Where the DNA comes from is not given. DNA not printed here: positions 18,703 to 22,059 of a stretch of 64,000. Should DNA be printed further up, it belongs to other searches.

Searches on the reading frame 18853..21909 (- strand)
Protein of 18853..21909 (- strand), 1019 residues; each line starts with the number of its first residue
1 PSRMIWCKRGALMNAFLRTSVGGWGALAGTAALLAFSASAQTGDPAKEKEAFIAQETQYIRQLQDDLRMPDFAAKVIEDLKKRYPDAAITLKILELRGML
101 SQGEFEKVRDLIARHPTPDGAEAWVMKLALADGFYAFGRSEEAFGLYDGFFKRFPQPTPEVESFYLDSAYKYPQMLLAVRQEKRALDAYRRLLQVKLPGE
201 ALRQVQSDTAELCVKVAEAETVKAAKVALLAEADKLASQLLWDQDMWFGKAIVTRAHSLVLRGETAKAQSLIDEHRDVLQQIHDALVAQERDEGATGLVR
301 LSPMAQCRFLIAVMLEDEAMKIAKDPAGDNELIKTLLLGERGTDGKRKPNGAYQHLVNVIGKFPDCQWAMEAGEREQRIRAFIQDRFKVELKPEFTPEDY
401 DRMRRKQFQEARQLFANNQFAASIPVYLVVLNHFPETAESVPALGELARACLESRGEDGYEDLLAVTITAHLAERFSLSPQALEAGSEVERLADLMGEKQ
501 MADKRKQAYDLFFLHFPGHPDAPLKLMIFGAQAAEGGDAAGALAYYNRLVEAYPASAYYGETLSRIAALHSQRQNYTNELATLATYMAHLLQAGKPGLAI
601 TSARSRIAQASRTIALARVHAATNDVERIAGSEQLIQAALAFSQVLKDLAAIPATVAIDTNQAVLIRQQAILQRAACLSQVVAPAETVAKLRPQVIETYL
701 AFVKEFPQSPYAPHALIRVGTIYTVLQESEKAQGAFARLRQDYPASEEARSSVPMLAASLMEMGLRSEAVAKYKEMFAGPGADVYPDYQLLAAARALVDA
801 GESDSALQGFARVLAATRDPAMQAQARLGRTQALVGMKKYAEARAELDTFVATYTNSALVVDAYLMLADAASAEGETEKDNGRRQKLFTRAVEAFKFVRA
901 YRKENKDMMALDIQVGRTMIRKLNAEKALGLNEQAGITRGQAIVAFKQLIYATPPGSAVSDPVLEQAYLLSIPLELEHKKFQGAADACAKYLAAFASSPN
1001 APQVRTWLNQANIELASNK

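Call 93: search_protein_families(library=pfam, proteins=[window:18853-21909:-], max_evalue=0.00001)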
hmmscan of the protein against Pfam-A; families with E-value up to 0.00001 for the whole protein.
window:18853-21909:- (1019 aa): 3 families
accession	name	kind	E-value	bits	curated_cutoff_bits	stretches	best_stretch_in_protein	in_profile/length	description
PF13525.12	YfiO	-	2.7e-08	34.3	25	0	789-896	7-114/203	Outer membrane lipoprotein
PF13428.12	TPR_14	-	7e-07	29.8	23.5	0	534-557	12-35/44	Tetratricopeptide repeat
PF13174.12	TPR_6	-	4.7e-06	27.3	26.3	0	534-556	11-33/33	Tetratricopeptide repeat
